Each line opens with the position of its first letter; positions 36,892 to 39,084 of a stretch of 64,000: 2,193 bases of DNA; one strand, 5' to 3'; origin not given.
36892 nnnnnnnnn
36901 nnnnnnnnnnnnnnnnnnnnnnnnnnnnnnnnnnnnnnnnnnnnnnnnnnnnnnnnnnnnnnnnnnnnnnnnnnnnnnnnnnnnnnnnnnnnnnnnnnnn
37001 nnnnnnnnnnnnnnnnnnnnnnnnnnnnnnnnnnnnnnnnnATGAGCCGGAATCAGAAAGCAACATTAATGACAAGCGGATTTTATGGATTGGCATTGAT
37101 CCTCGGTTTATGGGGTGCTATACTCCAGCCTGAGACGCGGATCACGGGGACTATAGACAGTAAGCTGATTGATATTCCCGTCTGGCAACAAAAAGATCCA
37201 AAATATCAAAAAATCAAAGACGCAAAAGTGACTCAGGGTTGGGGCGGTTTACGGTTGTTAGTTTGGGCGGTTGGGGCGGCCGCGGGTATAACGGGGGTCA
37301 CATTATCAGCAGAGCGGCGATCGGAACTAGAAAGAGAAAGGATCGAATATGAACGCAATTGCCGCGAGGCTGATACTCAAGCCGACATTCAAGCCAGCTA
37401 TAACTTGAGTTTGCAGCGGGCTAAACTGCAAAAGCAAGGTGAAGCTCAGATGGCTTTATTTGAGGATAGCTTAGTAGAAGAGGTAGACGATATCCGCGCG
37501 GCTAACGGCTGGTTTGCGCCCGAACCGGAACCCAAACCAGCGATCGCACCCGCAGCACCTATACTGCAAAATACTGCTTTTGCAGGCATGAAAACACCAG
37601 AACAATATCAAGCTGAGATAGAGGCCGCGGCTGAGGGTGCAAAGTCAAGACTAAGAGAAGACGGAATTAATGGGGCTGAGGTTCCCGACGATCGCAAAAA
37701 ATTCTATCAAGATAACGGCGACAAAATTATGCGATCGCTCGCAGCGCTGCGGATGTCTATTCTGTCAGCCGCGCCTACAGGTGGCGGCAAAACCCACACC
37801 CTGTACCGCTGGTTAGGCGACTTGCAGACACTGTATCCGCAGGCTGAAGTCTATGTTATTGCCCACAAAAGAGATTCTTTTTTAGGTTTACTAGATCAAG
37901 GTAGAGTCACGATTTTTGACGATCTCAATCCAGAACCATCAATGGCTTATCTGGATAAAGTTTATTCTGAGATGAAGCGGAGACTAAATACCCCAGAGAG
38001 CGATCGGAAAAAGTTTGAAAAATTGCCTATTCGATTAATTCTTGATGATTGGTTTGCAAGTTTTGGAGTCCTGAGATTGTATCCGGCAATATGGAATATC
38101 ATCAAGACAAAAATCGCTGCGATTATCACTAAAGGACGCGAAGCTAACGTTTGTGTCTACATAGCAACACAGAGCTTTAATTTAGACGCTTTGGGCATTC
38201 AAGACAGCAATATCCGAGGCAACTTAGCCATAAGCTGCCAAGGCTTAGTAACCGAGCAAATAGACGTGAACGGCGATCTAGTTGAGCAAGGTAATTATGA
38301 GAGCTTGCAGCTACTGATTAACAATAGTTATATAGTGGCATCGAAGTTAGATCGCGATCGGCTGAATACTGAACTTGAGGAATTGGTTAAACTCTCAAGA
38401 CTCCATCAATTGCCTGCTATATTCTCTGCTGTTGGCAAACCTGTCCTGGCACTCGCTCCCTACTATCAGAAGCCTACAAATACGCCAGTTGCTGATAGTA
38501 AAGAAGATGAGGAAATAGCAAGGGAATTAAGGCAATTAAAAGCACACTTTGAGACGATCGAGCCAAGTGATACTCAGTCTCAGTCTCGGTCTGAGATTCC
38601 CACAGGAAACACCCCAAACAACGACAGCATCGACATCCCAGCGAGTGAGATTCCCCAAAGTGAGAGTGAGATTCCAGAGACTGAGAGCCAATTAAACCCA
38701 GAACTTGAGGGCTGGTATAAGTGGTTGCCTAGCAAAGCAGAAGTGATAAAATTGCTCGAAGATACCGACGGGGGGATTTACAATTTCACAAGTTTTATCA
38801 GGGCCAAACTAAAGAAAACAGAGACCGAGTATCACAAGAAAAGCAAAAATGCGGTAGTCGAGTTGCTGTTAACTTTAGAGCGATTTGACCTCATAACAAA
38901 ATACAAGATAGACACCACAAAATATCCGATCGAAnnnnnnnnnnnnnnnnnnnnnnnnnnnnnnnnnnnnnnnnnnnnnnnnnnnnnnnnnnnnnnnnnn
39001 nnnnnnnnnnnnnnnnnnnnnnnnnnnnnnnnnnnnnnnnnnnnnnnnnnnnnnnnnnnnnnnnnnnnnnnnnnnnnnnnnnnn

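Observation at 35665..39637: Membrane-anchored FtsK-like ATPase and T5orf172 nuclease-like protein share a private C-terminal domain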

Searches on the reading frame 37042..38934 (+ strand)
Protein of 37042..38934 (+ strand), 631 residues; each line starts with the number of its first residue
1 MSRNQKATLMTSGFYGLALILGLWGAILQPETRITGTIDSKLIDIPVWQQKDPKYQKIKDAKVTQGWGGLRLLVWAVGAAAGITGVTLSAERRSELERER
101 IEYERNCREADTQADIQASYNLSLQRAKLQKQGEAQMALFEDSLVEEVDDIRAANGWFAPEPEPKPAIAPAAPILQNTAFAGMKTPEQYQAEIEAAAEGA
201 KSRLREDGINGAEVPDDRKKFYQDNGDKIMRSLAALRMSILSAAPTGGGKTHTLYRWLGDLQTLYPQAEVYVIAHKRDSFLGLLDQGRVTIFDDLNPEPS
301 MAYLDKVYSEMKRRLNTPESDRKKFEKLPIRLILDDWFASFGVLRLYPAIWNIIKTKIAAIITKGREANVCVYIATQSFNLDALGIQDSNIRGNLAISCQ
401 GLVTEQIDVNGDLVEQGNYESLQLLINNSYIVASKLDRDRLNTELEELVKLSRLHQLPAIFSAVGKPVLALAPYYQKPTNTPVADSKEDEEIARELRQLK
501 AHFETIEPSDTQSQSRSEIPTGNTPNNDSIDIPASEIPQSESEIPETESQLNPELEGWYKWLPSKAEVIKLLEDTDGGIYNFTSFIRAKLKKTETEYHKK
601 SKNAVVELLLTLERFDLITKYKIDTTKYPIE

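Call 4: search_protein_families(library=pfam, proteins=[window:37042-38934:+], max_evalue=0.1)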
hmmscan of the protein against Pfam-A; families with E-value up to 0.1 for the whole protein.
window:37042-38934:+ (631 aa): 1 family
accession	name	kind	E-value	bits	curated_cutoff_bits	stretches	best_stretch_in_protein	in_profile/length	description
PF00437.27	T2SSE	-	0.014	14.5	24.9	1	222-263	127-168/370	Type II/IV secretion system protein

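Call 6: search_dna_similar(query=window:37042-38934:+, collection=phages, mode=protein)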
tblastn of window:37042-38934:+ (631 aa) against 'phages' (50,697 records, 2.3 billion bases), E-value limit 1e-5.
No match.

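Call 7: search_dna_similar(query=window:37042-38934:+, collection=plasmids, mode=protein, max_rows=40)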
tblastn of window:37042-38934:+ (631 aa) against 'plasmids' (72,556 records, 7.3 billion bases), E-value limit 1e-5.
Records with a match: 30; places in all: 30; records where one place covers at least 80% of the query: 0.
Best place of each record, by identity: <60% 30.
By first word of the organism name: Nostoc 18; Leptolyngbya 4; Oscillatoria 2; Aulosira 2; Tolypothrix 2; Microchaete 1; Calothrix 1.
By predicted mobility (MOB-suite, as given by PLSDB): mobilizable 13; non-mobilizable 11; conjugative 6.
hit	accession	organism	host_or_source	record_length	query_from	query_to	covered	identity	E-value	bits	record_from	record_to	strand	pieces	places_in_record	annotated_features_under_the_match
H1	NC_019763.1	Oscillatoria nigro-viridis PCC 7112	-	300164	228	473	39%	42.7%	2e-48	190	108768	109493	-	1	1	hypothetical protein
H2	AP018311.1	Aulosira laxa NIES-50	-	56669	231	473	39%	42.4%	1e-34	149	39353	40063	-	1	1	hypothetical protein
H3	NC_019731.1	Oscillatoria nigro-viridis PCC 7112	-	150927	207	523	50%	32.4%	3e-35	150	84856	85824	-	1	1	hypothetical protein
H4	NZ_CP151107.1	Nostoc sp. UHCC 0302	isolated culture,lake sediment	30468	231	473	39%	39.5%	1e-28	129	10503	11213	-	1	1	type IV secretory system conjugative DNA transfer family protein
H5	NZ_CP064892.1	Tolypothrix sp. PCC 7601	Fresh water sample,Fresh water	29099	231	473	39%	39.1%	8e-28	127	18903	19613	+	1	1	type IV secretory system conjugative DNA transfer family protein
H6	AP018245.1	Microchaete diplosiphon NIES-3275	-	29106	231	473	39%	39.1%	8e-28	127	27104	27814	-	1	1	hypothetical protein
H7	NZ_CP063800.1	Tolypothrix sp. PCC 7712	Soil sample,soil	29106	231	473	39%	39.1%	8e-28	127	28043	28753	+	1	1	type IV secretory system conjugative DNA transfer family protein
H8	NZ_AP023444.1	Nostoc sp. MS1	-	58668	230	508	44%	33.1%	7e-25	118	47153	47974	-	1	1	type IV secretory system conjugative DNA transfer family protein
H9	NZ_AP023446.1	Nostoc sp. MS1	-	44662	239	515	44%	32.9%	2e-23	114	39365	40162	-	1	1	type IV secretory system conjugative DNA transfer family protein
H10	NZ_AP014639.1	Leptolyngbya boryana IAM M-101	-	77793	238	465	36%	38.4%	4e-33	144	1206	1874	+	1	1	hypothetical protein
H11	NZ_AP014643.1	Leptolyngbya boryana dg5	-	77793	238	465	36%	38.4%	4e-33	144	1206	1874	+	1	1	hypothetical protein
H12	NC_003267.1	Nostoc sp. PCC 7120 = FACHB-418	-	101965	241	500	41%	32.7%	1e-18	99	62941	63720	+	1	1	hypothetical protein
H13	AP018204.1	Leptolyngbya boryana NIES-2135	-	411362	227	481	40%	33.2%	4e-20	103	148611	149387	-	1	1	hypothetical protein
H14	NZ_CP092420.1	Leptolyngbya boryana IU 594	-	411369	227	481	40%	33.2%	4e-20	103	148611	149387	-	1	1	hypothetical protein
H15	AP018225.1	Nostoc linckia NIES-25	-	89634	239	487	39%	33.9%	6e-21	105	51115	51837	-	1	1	hypothetical protein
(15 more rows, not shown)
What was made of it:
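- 37042..38937 (+): 631-aa membrane-anchored FtsK/TcpA-like P-loop ATPase. TM helices are aa 9-28 and 70-90, followed by a long helix to aa ~155. The motor core is aa ~216-475 (nt 37687-38466), with Walker A at nt 37768-37794 and Walker B at nt 38032-38052. A disordered acidic/polar linker spans aa ~476-552, and the module follows. The core is 28-43% identical to proteins on 30 plasmids of filamentous cyanobacteria, some named T4CP (call 7).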

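Call 9: get_annotated_region(hit=H1, flank=6000)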
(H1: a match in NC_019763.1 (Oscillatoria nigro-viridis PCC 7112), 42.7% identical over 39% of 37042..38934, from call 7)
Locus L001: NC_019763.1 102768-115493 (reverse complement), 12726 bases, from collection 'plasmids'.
description: Oscillatoria nigro-viridis PCC 7112 plasmid pOSC7112.01, complete sequence
organism: Oscillatoria nigro-viridis PCC 7112 (NCBI taxid 179408)
taxonomy: Bacteria; Cyanobacteriota; Cyanophyceae; Oscillatoriales; Oscillatoriaceae; Oscillatoria; Oscillatoria nigro-viridis; Oscillatoria nigro-viridis PCC 7112
host: -; source: -; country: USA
typing (MOB-suite, as given by PLSDB): conjugative; replicon rep_cluster_1695; relaxase MOBP; mating-pair formation MPF_T
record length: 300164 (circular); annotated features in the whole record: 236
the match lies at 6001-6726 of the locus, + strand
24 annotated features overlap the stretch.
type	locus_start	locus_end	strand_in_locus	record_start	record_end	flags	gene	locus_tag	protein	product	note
CDS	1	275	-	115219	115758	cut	-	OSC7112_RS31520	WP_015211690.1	hypothetical protein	-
CDS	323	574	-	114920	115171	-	-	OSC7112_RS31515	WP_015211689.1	hypothetical protein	-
CDS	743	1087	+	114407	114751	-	-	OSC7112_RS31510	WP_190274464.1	hypothetical protein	-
CDS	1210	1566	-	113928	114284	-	-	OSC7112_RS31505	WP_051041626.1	hypothetical protein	-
CDS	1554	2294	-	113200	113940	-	-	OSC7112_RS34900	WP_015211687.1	hypothetical protein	-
CDS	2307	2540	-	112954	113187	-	-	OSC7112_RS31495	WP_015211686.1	hypothetical protein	-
CDS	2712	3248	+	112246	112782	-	-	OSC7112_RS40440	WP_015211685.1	hypothetical protein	-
CDS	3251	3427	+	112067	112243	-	-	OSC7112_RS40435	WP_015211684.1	hypothetical protein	-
CDS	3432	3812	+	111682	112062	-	-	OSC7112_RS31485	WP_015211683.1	hypothetical protein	-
CDS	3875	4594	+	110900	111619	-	-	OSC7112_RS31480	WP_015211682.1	hypothetical protein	-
CDS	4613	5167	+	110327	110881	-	-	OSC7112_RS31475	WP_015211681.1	hypothetical protein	-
CDS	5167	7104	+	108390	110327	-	-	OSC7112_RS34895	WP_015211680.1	hypothetical protein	-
CDS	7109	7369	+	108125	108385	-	-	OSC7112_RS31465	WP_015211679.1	hypothetical protein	-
CDS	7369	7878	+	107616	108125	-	-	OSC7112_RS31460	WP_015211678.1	hypothetical protein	-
CDS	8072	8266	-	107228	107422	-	-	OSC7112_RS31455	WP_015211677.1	hypothetical protein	-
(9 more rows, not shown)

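Call 10: get_annotated_region(hit=H4, flank=6000)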
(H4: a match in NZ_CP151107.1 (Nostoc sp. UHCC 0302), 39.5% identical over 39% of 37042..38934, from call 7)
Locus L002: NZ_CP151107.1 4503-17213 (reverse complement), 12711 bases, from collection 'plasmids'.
description: Nostoc sp. UHCC 0302 plasmid unnamed8, complete sequence
organism: Nostoc sp. UHCC 0302 (NCBI taxid 3134896)
taxonomy: Bacteria; Cyanobacteriota; Cyanophyceae; Nostocales; Nostocaceae; Nostoc; Nostoc sp. UHCC 0302
host: -; source: isolated culture,lake sediment; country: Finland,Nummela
typing (MOB-suite, as given by PLSDB): mobilizable; replicon rep_cluster_1622; relaxase MOBP
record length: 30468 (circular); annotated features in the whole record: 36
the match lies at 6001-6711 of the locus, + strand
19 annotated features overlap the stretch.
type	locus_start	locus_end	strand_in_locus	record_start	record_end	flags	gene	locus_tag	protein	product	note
CDS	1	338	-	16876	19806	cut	-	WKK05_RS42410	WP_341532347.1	plasmid replication protein, CyRepA1 family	-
CDS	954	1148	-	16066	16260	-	-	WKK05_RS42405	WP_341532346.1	plasmid partition protein ParG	-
CDS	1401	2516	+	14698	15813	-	-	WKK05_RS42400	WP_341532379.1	ParM/StbA family protein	GO:0030541 - plasmid partitioning [Evidence IEA]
CDS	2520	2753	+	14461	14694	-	-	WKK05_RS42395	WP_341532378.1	hypothetical protein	-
CDS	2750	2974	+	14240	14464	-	-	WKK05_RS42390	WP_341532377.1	hypothetical protein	-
CDS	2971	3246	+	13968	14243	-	-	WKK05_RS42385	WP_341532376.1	hypothetical protein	-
CDS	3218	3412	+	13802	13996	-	-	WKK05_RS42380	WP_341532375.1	hypothetical protein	-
CDS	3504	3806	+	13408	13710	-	-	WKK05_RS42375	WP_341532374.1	hypothetical protein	-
CDS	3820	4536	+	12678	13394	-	-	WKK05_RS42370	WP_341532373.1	hypothetical protein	-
CDS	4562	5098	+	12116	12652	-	-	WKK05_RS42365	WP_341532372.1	hypothetical protein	-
CDS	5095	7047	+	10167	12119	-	-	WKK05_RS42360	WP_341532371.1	type IV secretory system conjugative DNA transfer family protein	-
CDS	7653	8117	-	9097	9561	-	-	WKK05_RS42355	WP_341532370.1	hypothetical protein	-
CDS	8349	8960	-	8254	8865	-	-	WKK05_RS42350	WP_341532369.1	hypothetical protein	-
CDS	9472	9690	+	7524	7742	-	-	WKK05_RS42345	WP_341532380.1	DUF433 domain-containing protein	-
CDS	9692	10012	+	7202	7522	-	-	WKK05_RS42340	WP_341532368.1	DUF5615 family PIN-like protein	-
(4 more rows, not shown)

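Call 11: search_protein_families(library=ncbifam, proteins=[window:37042-38934:+], max_evalue=0.1)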
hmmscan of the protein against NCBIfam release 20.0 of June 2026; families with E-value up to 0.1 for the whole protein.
window:37042-38934:+ (631 aa): 0 families

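Call 21: search_solved_structures(query=window:37042-38934:+, max_evalue=1, show_alignments=2)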
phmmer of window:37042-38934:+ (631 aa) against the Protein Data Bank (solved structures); distinct sequences matched with E-value up to 1: 0.

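Call 22: find_homologous_proteins(query=window:37042-38934:+, max_evalue=0.001)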
Query window:37042-38934:+ (631 aa): 20 proteins with E <= 0.001 among 8000 candidates.
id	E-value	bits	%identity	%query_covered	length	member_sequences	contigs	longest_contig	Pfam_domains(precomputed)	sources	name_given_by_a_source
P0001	0.0e+0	1414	100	100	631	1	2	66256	-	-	-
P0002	0.0e+0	1093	77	100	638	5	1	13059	-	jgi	-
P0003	0.0e+0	1047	77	99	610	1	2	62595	-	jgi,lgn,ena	-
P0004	0.0e+0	1019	71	100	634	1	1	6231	-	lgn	-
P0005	0.0e+0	1010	72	100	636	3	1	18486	-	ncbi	-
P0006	2.9e-219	748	55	100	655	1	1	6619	-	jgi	jgi:hypothetical protein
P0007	4.7e-218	744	54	100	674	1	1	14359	-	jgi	jgi:hypothetical protein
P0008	7.6e-217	740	56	99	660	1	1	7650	-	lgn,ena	-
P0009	3.8e-216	737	56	100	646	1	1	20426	-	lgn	-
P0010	4.7e-216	737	54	100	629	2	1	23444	-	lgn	-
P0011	4.0e-196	671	52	99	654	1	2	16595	-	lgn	-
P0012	3.4e-191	655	49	100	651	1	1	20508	-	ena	-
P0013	1.0e-190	653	51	100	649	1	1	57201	-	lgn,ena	-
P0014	9.7e-190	650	51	99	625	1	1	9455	-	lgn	-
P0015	3.9e-184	632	51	99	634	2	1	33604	-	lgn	-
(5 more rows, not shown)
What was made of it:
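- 37042..38937 (+): 20 full-length orthologues (call 22).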

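Call 24: find_encoding_contigs(protein=P0013, flank=10000, max_places=2)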
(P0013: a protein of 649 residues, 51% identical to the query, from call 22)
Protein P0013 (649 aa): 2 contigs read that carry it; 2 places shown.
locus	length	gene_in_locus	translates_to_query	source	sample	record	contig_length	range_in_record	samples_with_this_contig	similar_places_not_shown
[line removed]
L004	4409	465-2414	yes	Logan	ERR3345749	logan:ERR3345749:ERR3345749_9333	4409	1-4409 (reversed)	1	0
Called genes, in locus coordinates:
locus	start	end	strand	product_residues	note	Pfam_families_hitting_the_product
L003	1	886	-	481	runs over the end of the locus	PF00270:DEAD, PF04851:ResIII, PF00271:Helicase_C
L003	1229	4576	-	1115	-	PF12965:DUF3854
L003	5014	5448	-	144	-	-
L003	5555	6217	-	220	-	-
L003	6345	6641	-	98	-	-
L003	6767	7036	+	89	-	-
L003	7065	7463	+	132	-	-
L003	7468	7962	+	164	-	-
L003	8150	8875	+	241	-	-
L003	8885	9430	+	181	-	-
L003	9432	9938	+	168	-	PF08645:PNK3P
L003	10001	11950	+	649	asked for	-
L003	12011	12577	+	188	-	PF10544:T5orf172, PF13455:MUG113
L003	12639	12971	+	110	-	-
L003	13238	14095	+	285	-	PF02086:MethyltransfD12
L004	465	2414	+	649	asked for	-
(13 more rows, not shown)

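Call 26: find_encoding_contigs(protein=P0005, flank=10000, max_places=2)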
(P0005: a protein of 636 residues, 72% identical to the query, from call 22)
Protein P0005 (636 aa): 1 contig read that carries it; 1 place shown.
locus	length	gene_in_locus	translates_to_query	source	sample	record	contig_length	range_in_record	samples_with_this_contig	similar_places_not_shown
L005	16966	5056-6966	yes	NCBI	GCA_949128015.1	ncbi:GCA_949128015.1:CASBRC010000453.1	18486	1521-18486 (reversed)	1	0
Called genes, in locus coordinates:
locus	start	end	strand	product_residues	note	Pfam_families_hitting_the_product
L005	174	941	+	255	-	-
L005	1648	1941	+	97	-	-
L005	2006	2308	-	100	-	-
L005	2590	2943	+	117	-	-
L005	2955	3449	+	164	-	-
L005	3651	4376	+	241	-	-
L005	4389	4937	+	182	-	-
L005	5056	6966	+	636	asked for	-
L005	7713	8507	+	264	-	PF02086:MethyltransfD12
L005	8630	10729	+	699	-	-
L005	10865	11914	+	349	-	PF06067:DUF932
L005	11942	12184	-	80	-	-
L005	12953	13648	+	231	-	PF04383:KilA-N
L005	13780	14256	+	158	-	-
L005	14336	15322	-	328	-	-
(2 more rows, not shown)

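Call 30: find_related_loci(query=A2, collection=viral_contigs, flank=6000)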
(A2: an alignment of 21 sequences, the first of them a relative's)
Query A2 (631 aa) in viral_contigs; peptide patterns used: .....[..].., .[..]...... (x = any residue, [..] = any of these).
127 stretches matched a pattern; 2 encode a relative of the query (tblastn E <= 1e-3); 2 distinct loci.
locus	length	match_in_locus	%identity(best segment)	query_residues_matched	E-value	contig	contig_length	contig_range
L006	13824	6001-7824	77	1-623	0e+0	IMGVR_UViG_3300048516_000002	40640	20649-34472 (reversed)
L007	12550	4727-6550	77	1-623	0e+0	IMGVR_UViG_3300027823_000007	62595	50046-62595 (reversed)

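Call 31: find_related_loci(query=A2, collection=genome_contigs, flank=6000)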
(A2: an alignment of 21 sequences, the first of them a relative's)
Query A2 (631 aa) in genome_contigs; peptide patterns used: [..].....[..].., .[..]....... (x = any residue, [..] = any of these).
113 stretches matched a pattern; 1 encode a relative of the query (tblastn E <= 1e-3); 1 distinct loci.
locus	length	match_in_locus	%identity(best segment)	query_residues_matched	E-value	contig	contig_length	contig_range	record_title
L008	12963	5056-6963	72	1-631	0e+0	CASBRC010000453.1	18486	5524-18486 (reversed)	MAG: uncultured cyanobacterium isolate PMM_0003 genome assembly, contig: PMM_0003_000000000453, whole genome shotgun seq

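Call 32: find_related_loci(query=A2, collection=metagenome_contigs, flank=6000)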
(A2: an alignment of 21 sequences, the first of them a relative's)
Query A2 (631 aa) in metagenome_contigs; peptide patterns used: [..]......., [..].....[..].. (x = any residue, [..] = any of these).
220 stretches matched a pattern; 10 encode a relative of the query (tblastn E <= 1e-3); 9 distinct loci.
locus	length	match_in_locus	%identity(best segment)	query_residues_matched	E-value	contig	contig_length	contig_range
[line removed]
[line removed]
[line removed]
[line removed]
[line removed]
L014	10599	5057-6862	39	1-623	6e-137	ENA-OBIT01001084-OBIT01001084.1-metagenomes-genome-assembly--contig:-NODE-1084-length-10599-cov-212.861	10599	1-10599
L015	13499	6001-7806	39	1-623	6e-137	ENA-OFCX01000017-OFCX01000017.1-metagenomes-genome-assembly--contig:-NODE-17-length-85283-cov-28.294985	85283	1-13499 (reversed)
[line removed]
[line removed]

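Call 33: find_encoding_contigs(protein=P0009, flank=5000, max_places=1)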
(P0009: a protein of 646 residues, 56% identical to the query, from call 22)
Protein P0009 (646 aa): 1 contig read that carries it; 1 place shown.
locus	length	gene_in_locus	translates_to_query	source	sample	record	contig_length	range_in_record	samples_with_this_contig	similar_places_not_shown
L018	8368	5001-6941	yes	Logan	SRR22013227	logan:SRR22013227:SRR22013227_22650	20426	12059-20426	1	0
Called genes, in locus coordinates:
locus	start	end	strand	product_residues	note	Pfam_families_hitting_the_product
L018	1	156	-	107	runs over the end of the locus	-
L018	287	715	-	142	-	-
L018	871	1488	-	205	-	PF10544:T5orf172 (faint), PF13455:MUG113 (weak)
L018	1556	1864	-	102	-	-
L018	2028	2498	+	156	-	-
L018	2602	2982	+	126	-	-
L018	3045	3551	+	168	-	-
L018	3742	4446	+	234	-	-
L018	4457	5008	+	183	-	-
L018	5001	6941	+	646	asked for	-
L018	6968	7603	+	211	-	PF10544:T5orf172, PF13455:MUG113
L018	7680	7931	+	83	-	-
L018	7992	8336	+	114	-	-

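Call 34: find_encoding_contigs(protein=P0010, flank=5000, max_places=1)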
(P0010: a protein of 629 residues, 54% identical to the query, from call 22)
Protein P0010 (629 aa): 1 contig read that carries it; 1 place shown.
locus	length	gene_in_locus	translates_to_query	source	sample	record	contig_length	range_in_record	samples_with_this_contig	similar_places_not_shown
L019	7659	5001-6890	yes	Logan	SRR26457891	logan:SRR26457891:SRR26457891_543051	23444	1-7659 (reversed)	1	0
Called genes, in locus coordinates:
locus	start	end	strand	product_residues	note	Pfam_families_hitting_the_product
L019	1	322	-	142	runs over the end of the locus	-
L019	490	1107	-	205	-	-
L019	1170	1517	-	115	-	-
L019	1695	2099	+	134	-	-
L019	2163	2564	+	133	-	-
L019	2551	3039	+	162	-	-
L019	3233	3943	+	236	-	-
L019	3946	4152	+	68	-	-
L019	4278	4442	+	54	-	-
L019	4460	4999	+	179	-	-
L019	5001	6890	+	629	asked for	-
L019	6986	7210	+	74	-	-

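Call 35: find_encoding_contigs(protein=P0012, flank=5000, max_places=1)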
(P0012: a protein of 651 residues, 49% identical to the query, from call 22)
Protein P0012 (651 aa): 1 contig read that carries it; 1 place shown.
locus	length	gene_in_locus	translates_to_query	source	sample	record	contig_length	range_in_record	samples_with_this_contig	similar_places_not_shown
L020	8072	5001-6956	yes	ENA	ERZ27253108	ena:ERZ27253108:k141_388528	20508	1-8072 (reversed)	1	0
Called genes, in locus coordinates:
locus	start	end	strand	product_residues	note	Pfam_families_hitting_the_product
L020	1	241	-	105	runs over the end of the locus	-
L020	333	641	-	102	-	-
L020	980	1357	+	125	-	-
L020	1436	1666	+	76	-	-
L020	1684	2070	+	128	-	-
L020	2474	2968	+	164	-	-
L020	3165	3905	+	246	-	-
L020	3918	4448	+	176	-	-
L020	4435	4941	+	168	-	PF08645:PNK3P, PF13419:HAD_2 (faint), PF00702:Hydrolase (weak), PF13242:Hydrolase_like (weak)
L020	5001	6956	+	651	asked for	-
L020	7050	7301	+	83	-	-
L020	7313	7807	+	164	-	-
